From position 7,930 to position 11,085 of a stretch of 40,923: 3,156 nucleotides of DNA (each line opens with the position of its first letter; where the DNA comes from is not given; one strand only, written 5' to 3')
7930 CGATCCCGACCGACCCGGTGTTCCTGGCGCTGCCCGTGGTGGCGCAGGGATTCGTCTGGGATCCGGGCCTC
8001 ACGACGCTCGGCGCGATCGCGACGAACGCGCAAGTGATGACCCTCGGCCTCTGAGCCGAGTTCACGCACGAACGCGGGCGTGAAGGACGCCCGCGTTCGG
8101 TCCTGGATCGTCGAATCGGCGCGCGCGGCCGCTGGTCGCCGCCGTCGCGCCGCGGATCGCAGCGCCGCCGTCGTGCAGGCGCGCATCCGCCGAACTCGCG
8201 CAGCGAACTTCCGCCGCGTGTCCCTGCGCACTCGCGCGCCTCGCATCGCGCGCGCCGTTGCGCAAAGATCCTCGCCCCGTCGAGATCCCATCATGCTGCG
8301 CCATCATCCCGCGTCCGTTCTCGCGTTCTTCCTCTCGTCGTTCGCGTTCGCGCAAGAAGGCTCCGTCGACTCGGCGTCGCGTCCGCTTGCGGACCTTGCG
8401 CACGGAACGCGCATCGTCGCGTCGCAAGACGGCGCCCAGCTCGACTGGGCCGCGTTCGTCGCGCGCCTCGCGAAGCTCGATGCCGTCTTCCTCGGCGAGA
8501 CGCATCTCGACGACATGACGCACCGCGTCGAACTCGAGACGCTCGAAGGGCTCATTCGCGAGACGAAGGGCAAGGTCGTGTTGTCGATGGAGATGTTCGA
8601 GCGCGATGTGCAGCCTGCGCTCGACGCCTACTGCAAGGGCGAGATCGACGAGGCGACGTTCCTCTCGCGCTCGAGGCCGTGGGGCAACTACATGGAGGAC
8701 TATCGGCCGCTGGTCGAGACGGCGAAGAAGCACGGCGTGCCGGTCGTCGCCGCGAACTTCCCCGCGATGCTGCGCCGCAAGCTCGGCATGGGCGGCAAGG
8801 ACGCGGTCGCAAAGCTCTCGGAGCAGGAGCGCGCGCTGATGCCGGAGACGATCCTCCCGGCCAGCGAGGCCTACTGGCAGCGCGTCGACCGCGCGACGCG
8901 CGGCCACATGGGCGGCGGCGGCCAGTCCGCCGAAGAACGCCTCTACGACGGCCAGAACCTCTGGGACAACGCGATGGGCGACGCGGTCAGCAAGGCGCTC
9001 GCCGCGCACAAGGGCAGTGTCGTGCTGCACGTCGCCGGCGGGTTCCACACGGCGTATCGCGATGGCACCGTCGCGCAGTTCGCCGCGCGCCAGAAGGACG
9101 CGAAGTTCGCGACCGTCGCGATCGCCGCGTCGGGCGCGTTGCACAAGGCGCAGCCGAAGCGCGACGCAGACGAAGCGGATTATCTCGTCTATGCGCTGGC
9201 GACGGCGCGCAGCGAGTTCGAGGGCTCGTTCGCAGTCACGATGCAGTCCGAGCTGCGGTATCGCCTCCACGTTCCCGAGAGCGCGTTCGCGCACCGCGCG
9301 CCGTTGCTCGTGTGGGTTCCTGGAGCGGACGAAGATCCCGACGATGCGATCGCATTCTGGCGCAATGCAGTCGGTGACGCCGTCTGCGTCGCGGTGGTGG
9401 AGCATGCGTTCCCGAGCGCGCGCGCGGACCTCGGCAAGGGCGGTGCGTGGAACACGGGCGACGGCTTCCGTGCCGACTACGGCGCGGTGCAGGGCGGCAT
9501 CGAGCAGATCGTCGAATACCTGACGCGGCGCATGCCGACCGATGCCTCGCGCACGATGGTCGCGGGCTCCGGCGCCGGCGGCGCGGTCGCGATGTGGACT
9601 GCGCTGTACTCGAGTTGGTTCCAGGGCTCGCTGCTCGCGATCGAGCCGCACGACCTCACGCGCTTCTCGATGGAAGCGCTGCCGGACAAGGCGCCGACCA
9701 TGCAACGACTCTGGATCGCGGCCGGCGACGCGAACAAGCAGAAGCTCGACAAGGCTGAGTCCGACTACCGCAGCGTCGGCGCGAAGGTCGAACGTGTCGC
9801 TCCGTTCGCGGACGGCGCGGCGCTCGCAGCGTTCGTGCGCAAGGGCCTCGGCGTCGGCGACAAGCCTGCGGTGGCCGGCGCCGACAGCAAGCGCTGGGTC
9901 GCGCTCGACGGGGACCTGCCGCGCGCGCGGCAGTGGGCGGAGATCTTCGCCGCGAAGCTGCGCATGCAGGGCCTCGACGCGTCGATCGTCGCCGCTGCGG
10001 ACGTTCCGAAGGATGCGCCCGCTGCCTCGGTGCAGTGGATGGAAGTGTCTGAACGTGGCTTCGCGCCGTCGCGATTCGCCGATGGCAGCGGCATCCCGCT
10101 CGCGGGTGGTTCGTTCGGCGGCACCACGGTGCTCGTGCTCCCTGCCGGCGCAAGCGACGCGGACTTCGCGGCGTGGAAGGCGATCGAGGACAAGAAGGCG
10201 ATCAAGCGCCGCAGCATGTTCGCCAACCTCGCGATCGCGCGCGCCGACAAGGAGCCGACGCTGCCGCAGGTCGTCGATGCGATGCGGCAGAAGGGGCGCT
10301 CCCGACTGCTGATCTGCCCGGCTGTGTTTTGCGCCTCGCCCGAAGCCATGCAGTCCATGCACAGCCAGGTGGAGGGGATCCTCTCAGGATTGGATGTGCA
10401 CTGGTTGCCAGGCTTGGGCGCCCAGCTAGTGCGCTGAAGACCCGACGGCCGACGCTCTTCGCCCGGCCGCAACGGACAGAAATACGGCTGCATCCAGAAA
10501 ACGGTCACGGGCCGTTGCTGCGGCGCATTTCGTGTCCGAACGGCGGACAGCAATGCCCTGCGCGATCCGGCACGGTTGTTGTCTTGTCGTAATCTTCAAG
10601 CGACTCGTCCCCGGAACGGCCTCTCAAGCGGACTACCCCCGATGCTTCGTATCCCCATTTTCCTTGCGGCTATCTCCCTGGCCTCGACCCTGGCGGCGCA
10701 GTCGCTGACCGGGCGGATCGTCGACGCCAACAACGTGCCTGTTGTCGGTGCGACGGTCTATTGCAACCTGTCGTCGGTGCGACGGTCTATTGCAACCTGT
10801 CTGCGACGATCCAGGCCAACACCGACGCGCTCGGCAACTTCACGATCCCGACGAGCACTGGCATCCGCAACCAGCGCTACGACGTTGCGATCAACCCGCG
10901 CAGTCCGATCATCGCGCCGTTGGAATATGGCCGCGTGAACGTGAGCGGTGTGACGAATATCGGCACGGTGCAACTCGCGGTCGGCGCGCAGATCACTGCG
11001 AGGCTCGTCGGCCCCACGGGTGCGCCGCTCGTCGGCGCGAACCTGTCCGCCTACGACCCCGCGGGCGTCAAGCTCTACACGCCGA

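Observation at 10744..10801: A perfect 29-bp tandem duplication frameshifts the first of two tandem surface-protein paralogues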

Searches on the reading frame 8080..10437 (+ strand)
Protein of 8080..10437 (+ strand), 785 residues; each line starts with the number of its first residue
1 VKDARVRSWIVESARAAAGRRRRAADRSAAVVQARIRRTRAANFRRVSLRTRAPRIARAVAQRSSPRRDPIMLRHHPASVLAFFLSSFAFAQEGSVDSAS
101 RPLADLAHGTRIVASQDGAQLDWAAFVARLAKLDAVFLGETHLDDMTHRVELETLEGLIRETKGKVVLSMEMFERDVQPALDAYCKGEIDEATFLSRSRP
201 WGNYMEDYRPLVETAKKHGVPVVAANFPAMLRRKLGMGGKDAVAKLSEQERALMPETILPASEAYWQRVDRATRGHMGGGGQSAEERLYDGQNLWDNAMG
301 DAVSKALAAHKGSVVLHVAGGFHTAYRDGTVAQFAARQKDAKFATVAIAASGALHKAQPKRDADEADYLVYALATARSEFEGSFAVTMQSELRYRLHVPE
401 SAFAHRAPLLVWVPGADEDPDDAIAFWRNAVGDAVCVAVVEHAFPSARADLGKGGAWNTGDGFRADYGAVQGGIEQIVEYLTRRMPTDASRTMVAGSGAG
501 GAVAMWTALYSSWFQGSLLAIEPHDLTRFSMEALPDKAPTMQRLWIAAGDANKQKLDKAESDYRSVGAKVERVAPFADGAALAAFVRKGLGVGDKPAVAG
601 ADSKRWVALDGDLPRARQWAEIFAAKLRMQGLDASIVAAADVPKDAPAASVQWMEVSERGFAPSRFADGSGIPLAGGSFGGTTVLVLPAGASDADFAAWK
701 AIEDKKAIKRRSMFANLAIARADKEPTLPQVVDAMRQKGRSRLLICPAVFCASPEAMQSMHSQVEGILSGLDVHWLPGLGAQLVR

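Call 6: search_protein_families(library=pfam, max_evalue=0.1, proteins=[window:8080-10437:+])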
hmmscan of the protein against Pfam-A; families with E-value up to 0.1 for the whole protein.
window:8080-10437:+ (785 aa): 2 families
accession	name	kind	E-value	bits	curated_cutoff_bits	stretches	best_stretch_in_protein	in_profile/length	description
PF04187.18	Cofac_haem_bdg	-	1.6e-54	185.6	27.7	1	127-333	2-212/213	Haem-binding uptake, Tiki superfamily, ChaN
PF00326.27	Peptidase_S9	-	0.032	14.1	22.6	0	476-531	50-106/213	Prolyl oligopeptidase family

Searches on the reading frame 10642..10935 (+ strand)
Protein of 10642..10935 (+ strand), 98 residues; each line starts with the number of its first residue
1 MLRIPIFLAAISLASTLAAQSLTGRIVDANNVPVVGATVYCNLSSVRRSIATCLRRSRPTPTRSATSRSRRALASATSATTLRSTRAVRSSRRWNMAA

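Call 15: list_cluster_members(proteins=[P0001, window:10642-10935:+, window:10576-10935:+, window:10761-12386:+, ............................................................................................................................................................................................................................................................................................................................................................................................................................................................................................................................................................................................, window:12551-14254:+, window:12521-14254:+, window:14273-15772:-])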
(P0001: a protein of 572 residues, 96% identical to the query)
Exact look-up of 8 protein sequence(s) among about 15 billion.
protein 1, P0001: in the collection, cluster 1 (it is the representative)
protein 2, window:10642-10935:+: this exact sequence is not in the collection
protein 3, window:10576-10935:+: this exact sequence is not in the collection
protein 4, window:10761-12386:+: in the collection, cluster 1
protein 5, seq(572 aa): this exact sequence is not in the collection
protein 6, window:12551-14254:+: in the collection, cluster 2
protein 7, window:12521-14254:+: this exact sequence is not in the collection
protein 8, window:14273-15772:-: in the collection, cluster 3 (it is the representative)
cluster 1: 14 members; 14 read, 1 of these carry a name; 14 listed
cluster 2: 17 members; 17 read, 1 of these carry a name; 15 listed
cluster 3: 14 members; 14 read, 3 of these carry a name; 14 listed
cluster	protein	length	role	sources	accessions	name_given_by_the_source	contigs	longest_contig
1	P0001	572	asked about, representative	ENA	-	-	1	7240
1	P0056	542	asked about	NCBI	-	-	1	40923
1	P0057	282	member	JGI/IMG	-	hypothetical protein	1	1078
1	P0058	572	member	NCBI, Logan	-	-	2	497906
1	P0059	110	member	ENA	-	-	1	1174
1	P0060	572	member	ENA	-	-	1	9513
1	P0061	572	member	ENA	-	-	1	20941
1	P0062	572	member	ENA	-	-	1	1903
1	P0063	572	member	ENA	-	-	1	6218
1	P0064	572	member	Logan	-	-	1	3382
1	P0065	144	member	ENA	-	-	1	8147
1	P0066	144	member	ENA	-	-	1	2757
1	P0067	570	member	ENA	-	-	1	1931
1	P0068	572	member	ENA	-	-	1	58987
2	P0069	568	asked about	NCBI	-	-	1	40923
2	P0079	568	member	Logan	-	-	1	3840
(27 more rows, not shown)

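Call 16: find_encoding_contigs(protein=P0056, flank=1000, max_places=5)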
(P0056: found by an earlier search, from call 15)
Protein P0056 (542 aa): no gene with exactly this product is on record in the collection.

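Call 18: find_encoding_contigs(protein=P0061, flank=10000, max_places=5)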
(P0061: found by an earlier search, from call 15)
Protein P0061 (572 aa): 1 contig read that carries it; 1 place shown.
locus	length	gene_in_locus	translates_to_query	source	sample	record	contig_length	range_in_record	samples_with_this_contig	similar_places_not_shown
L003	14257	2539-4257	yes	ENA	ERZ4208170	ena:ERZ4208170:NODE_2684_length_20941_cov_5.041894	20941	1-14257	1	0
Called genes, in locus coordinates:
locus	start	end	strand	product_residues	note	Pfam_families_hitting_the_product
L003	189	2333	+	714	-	PF04187:Cofac_haem_bdg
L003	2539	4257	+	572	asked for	PF13620:CarboxypepD_reg (faint)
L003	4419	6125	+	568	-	PF02369:Big_1 (faint), PF13620:CarboxypepD_reg, PF13715:CarbopepD_reg_2 (weak)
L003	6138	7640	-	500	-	PF00884:Sulfatase, PF01663:Phosphodiest (weak), PF16347:SGSH_C, PF14707:Sulfatase_C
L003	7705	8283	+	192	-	-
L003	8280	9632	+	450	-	-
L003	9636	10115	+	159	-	-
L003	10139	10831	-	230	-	PF01564:Spermine_synth (weak)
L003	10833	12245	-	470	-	-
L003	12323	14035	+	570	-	-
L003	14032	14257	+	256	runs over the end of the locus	PF01497:Peripla_BP_2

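Call 19: find_encoding_contigs(protein=P0067, flank=3000, max_places=5)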
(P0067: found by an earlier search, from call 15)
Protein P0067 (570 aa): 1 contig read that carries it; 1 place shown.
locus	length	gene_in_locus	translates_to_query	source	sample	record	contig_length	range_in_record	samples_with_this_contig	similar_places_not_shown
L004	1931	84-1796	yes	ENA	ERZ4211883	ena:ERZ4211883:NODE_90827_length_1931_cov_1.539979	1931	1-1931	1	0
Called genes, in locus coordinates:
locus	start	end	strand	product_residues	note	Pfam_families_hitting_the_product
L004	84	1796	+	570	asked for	PF13620:CarboxypepD_reg (faint)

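Call 20: find_encoding_contigs(protein=P0065, flank=8000, max_places=5)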
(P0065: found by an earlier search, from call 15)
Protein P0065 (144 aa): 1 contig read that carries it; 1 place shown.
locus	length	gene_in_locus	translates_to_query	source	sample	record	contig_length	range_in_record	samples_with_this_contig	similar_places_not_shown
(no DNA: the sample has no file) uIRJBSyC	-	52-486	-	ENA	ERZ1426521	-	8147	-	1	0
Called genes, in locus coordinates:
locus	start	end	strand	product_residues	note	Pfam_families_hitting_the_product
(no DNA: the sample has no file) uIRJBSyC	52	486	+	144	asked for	-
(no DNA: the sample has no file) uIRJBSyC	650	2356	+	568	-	PF02369:Big_1 (faint), PF13620:CarboxypepD_reg, PF13715:CarbopepD_reg_2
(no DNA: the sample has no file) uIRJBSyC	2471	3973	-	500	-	PF00884:Sulfatase, PF01663:Phosphodiest (weak), PF16347:SGSH_C, PF14707:Sulfatase_C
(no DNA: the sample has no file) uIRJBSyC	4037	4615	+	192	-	-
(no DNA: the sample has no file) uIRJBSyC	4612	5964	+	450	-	-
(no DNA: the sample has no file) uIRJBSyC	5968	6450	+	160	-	-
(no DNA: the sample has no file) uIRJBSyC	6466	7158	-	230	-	PF01564:Spermine_synth (weak)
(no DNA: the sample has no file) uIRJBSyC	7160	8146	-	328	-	?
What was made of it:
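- Tried and rejected: P0065 and P0066 (144 aa) look like contig-end fragments: P0065 starts at position 52 of its contig (call 20), and P0066 is inferred from its contig length (call 15).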

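Call 33: find_homologous_proteins(query=window:10642-10935:+, max_evalue=10)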
Query seq(98 aa): 44 candidates shared short words with the query, none scored E <= 10.
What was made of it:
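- On Duplication-type phase variation (pneumococcal cap3A type): The out-of-frame tail search was empty (call 33)
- A search with the out-of-frame peptide found no second case in 5.8 billion proteins (call 33).
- Tried and rejected: (4) A search of 5.8 billion proteins with the out-of-frame N-terminal fragment returned nothing (call 33).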

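Call 51: find_encoding_contigs(protein=P0079, flank=4000, max_places=4)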
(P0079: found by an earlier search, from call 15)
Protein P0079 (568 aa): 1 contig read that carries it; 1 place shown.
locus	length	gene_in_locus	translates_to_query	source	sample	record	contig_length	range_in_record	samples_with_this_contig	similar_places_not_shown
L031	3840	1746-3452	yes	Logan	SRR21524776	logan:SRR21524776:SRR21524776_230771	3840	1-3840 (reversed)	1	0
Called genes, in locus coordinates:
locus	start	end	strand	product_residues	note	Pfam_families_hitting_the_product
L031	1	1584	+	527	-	?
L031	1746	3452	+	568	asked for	PF02369:Big_1 (faint), PF13620:CarboxypepD_reg, PF13715:CarbopepD_reg_2 (weak)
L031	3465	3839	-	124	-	?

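Call 52: find_encoding_contigs(protein=P0064, flank=4000, max_places=4)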
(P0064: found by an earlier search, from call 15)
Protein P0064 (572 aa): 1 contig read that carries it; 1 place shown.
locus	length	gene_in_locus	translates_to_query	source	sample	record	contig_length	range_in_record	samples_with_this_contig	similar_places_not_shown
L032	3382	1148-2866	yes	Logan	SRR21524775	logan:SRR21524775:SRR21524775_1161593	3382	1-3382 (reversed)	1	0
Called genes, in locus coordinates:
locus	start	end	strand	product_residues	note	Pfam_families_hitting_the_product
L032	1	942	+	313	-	?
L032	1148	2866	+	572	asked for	PF13620:CarboxypepD_reg (faint)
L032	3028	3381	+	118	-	?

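Call 61: find_encoding_contigs(protein=P0068, flank=10000, max_places=2)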
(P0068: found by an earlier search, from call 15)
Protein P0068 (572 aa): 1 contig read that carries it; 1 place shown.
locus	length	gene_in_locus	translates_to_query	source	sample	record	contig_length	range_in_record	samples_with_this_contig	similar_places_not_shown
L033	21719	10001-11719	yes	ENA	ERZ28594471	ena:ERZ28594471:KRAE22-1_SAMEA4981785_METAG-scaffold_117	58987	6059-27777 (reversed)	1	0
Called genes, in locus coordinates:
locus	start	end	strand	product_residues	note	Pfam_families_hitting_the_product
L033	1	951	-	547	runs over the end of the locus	PF00270:DEAD, PF04851:ResIII (weak), PF00271:Helicase_C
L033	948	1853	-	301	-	PF00487:FA_desaturase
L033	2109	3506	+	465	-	-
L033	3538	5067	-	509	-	PF13231:PMT_2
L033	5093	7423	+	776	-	-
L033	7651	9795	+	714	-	PF04187:Cofac_haem_bdg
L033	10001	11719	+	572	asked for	PF13620:CarboxypepD_reg (faint)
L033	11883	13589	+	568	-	PF02369:Big_1 (faint), PF13620:CarboxypepD_reg, PF13715:CarbopepD_reg_2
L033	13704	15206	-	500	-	PF00884:Sulfatase, PF01663:Phosphodiest (weak), PF16347:SGSH_C, PF14707:Sulfatase_C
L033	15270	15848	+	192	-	-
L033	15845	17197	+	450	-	-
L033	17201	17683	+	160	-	-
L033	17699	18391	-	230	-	PF01564:Spermine_synth (weak)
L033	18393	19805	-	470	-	-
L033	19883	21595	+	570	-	-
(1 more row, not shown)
